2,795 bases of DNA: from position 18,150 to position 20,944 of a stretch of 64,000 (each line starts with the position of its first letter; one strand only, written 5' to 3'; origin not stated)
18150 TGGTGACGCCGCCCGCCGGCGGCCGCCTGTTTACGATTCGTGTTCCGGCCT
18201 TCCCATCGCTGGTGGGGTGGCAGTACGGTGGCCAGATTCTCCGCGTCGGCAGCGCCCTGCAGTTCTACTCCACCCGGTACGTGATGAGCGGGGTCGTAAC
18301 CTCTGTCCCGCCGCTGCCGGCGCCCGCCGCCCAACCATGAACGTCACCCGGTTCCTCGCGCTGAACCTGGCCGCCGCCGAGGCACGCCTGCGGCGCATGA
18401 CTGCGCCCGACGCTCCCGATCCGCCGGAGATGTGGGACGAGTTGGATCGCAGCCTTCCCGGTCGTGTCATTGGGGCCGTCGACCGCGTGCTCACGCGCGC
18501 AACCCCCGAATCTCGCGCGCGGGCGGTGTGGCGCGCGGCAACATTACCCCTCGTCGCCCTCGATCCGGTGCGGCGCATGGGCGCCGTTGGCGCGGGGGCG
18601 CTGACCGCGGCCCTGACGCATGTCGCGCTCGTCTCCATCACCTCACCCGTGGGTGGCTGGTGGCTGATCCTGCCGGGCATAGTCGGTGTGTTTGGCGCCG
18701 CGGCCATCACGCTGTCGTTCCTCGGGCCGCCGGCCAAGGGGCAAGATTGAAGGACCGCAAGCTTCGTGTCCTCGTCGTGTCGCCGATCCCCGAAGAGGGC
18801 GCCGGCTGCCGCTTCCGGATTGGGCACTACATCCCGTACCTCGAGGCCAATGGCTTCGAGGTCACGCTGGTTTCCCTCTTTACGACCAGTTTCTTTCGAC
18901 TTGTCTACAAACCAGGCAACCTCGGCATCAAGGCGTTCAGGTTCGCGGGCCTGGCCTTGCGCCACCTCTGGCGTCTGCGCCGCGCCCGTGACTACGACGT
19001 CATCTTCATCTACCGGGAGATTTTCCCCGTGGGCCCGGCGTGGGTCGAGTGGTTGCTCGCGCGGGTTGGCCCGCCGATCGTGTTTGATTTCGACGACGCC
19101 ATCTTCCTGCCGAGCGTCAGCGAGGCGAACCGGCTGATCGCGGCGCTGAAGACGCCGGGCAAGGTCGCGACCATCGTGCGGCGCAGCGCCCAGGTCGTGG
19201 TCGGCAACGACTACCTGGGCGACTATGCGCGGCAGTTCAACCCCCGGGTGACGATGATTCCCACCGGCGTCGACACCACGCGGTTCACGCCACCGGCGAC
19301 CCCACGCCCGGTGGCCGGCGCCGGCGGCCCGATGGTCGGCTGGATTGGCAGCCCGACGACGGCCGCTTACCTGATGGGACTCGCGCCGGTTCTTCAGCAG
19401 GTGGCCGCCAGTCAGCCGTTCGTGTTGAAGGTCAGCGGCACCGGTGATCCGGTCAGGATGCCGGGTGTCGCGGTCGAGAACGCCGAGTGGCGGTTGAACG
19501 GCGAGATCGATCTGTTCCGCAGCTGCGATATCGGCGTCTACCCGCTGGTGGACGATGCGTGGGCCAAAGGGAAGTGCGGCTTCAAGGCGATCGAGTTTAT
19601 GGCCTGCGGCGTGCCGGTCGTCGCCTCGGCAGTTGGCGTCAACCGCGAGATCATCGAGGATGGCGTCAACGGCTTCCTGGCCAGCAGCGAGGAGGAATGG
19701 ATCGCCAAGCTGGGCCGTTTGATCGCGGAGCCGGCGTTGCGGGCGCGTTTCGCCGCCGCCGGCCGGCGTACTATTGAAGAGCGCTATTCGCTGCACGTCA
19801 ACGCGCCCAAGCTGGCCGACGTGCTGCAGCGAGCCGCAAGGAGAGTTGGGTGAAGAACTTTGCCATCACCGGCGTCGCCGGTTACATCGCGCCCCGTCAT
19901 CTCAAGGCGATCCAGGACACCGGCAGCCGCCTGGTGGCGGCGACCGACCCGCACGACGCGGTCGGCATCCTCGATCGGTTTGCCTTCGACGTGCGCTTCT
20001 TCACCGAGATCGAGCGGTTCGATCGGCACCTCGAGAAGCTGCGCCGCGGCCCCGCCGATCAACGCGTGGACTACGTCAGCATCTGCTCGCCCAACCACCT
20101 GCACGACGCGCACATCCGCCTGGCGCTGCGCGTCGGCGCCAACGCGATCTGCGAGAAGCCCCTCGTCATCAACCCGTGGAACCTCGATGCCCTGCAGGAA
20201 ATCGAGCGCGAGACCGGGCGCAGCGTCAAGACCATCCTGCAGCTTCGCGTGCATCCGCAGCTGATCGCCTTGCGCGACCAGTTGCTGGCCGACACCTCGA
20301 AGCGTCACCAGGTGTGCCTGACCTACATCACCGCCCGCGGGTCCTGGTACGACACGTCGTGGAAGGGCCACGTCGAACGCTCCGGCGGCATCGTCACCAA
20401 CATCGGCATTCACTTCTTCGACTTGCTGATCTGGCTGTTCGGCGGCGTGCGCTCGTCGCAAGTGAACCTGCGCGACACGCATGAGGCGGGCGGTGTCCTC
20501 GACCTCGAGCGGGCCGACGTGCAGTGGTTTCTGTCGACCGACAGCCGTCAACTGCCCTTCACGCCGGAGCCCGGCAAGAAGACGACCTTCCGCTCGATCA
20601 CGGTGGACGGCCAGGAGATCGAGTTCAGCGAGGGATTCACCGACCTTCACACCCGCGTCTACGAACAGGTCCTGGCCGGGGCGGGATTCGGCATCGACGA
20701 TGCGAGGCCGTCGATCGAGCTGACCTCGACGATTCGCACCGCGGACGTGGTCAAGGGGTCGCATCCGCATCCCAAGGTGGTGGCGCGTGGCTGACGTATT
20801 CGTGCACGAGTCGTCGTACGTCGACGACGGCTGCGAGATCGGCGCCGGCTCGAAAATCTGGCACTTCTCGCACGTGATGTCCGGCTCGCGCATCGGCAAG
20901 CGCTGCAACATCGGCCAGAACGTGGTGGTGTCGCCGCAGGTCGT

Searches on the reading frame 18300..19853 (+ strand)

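Call 21: search_protein_families(library=pfam, proteins=[window:18300-19853:+], max_evalue=0.001)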
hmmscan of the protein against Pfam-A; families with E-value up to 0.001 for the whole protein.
window:18300-19853:+ (517 aa): 3 families
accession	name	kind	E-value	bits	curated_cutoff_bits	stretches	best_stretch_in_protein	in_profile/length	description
PF13692.12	Glyco_trans_1_4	-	1.2e-14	55.2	27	1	366-476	25-141/142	Glycosyl transferases group 1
PF00534.26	Glycos_transf_1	-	4.6e-13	49.5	26.4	1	404-490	88-171/172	Glycosyl transferases group 1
PF13524.12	Glyco_trans_1_2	-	5.5e-09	36.6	25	1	405-502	43-139/144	Glycosyl transferase-like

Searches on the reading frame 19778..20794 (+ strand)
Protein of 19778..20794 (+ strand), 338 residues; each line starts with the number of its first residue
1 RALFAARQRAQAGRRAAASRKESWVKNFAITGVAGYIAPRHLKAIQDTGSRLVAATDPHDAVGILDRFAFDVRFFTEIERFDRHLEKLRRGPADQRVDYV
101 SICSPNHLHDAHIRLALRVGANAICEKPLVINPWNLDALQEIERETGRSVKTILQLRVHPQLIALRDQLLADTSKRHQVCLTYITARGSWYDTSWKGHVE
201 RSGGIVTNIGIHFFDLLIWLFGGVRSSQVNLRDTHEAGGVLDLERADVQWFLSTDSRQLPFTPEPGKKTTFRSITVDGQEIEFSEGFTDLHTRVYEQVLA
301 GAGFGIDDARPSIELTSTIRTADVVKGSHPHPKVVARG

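Call 21: search_protein_families(library=pfam, proteins=[window:19778-20794:+], max_evalue=0.001)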
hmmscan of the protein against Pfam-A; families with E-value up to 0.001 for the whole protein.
window:19778-20794:+ (338 aa): 3 families
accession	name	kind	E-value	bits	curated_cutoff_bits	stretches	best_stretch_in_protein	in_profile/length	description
PF01408.29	GFO_IDH_MocA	-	2.7e-17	64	24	1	27-150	2-116/120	Oxidoreductase family, NAD-binding Rossmann fold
PF02894.22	GFO_IDH_MocA_C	-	1.7e-12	48.1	22.9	1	182-233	19-70/218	Oxidoreductase family, C-terminal alpha/beta domain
PF22725.1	GFO_IDH_MocA_C3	-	5.6e-07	30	27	1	187-240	27-82/124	GFO/IDH/MocA C-terminal domain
